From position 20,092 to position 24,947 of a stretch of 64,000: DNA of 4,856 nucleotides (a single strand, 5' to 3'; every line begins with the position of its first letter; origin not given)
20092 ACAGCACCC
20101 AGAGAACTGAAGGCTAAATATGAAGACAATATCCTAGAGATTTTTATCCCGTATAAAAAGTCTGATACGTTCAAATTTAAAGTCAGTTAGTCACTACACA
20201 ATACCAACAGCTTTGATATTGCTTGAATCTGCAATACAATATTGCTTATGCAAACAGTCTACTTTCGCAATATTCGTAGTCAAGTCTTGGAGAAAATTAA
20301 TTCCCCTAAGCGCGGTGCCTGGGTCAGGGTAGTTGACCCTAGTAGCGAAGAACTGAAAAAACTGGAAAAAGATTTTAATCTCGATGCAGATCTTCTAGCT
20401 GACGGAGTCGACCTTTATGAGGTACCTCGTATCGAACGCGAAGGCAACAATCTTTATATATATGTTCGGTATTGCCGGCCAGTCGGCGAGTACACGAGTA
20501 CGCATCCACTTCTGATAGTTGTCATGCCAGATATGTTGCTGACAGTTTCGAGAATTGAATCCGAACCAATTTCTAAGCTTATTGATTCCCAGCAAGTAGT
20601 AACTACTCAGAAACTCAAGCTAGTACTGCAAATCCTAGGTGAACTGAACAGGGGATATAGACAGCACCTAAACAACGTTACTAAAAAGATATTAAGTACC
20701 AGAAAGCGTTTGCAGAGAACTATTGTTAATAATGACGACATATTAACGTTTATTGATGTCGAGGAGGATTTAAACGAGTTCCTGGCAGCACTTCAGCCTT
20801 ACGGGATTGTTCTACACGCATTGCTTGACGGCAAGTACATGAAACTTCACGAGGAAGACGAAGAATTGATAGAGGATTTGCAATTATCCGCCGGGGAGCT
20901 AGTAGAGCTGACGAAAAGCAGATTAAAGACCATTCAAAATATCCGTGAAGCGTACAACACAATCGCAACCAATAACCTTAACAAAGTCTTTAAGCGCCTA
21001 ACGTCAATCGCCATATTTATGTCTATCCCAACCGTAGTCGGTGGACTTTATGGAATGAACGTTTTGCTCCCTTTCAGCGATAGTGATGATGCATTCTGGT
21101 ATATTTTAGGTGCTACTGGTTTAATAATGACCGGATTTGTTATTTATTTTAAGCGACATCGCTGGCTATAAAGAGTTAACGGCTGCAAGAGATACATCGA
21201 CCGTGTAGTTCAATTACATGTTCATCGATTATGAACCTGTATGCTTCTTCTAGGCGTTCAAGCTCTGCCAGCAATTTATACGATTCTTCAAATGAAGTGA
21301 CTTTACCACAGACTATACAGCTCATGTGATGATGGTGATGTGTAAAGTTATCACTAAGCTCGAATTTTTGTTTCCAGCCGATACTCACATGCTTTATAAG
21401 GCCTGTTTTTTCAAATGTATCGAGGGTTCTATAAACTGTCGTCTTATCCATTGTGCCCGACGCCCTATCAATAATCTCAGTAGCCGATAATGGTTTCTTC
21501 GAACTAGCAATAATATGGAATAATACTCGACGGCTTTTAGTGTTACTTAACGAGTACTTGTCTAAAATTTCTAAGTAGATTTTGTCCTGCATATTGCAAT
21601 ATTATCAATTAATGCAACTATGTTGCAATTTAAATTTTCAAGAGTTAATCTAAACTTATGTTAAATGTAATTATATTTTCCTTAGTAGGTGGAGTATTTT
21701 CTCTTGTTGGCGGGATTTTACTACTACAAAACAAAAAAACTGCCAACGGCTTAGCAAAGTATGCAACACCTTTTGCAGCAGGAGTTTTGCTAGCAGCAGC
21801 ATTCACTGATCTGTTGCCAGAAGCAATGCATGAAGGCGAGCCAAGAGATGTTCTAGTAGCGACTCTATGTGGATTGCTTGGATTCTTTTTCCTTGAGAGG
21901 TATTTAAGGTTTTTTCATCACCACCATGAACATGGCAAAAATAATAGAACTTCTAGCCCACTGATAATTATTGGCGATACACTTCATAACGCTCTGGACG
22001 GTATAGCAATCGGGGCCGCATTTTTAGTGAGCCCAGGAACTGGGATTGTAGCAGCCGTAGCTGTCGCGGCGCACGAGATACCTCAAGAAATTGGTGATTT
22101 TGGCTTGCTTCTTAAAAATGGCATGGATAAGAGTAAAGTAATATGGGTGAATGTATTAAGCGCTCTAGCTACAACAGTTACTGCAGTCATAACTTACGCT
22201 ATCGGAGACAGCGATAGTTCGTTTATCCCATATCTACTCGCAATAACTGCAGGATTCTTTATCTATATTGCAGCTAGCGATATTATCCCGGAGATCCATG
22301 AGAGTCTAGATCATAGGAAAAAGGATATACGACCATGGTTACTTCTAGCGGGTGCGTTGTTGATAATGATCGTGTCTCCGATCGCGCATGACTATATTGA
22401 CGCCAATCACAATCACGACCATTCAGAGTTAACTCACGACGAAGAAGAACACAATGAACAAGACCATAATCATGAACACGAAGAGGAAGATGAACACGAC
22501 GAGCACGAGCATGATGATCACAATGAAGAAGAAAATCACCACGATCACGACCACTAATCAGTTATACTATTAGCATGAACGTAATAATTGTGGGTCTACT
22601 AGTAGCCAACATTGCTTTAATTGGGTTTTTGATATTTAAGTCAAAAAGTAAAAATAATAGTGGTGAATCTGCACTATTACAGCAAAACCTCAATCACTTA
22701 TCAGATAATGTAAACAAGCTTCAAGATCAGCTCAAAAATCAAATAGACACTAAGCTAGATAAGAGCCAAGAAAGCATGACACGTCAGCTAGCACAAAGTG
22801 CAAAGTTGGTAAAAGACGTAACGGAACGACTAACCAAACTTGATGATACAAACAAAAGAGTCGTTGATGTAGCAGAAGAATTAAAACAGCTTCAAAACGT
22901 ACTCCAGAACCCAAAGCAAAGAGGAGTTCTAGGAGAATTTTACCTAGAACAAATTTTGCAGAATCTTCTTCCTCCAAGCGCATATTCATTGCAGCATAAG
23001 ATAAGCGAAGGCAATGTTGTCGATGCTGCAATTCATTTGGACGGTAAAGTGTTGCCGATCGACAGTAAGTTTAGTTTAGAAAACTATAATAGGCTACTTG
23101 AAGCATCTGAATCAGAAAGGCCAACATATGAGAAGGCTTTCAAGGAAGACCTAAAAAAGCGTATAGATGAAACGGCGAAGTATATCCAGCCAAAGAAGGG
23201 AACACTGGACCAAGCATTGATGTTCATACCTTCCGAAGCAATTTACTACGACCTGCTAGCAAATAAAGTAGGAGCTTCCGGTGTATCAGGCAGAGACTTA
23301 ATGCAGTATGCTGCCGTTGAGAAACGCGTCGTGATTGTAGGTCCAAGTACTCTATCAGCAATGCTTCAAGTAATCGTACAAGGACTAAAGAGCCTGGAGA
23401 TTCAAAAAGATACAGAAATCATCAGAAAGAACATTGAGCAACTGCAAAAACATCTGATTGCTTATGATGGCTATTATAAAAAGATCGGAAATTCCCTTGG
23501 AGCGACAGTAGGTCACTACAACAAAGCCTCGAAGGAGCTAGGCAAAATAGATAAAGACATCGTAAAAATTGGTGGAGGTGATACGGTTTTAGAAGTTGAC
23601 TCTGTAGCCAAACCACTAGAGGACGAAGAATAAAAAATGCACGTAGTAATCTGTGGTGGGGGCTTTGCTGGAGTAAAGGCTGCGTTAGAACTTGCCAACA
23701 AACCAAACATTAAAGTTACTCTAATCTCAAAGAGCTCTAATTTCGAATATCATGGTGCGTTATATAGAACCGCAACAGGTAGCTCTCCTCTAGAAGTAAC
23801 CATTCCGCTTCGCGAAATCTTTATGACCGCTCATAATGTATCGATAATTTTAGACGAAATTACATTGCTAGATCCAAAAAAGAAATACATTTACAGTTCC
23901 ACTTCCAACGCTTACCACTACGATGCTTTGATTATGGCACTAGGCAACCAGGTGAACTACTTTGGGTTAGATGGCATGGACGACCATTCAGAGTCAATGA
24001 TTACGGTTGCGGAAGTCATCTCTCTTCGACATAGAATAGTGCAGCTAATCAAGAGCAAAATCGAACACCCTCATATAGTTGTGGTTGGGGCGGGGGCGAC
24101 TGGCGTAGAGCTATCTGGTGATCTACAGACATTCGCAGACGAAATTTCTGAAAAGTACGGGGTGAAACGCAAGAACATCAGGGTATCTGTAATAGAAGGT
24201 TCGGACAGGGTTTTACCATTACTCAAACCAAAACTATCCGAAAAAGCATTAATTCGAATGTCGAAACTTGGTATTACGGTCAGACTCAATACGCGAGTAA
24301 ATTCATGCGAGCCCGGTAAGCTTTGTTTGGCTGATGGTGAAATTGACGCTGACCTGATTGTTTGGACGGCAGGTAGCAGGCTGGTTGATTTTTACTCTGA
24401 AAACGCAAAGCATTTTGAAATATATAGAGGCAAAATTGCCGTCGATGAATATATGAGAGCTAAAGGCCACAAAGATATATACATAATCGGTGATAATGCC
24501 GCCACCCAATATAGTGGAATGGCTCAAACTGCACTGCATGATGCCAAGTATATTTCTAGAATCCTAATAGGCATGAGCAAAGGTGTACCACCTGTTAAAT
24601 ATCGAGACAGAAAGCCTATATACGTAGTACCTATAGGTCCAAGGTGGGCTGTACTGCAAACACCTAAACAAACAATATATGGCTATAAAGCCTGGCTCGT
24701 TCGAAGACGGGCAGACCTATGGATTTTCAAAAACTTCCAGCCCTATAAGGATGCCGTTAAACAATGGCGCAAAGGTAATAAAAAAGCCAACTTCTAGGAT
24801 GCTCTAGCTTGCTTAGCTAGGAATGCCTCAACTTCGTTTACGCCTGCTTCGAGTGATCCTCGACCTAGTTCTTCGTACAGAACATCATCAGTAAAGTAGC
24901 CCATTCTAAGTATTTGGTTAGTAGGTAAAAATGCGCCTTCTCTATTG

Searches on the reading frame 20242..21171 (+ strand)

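Call 46: search_protein_families(library=pfam, proteins=[window:20242-21171:+], max_evalue=0.00001)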
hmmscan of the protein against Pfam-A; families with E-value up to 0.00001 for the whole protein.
window:20242-21171:+ (309 aa): 1 family
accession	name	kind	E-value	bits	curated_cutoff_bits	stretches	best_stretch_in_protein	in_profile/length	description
PF01544.23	CorA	-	3.7e-42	145.1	27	1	25-305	4-292/292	CorA-like Mg2+ transporter protein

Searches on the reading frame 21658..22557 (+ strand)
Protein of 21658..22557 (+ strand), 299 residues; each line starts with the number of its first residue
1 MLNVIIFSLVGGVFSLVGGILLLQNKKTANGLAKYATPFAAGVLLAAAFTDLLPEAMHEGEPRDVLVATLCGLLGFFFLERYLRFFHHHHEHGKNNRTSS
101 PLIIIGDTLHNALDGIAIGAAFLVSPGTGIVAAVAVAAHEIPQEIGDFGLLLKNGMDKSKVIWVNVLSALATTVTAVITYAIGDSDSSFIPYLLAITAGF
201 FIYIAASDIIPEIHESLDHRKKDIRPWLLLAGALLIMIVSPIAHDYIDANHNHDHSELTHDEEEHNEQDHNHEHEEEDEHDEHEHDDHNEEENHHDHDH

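Call 46: search_protein_families(library=pfam, proteins=[window:21658-22557:+], max_evalue=0.00001)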
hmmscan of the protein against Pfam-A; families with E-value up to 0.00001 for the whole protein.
window:21658-22557:+ (299 aa): 1 family
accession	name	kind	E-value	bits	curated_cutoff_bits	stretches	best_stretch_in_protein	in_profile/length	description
PF02535.28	Zip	-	2.8e-39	135.7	35.1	2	88-238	166-321/323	ZIP Zinc transporter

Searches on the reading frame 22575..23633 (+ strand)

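Call 46: search_protein_families(library=pfam, proteins=[window:22575-23633:+], max_evalue=0.00001)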
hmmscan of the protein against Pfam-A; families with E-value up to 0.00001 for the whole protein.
window:22575-23633:+ (352 aa): 1 family
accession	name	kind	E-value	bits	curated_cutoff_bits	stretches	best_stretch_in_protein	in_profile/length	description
PF02646.22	RmuC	-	1.5e-52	179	26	1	51-322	4-270/291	RmuC family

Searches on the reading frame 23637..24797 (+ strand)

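Call 46: search_protein_families(library=pfam, proteins=[window:23637-24797:+], max_evalue=0.00001)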
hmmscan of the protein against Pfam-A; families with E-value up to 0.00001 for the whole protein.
window:23637-24797:+ (386 aa): 4 families
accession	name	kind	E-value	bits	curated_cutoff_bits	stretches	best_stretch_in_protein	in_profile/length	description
PF07992.20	Pyr_redox_2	-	6.6e-43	147.6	26.1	1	1-300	1-288/291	Pyridine nucleotide-disulphide oxidoreductase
PF00070.33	Pyr_redox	-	2.4e-14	54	22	1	146-225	1-67/82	Pyridine nucleotide-disulphide oxidoreductase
PF01266.30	DAO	-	3.8e-08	33.7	27.9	0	2-37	1-35/353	FAD dependent oxidoreductase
PF00890.30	FAD_binding_2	-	6.4e-06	26.1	20.4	0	2-39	1-37/414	FAD binding domain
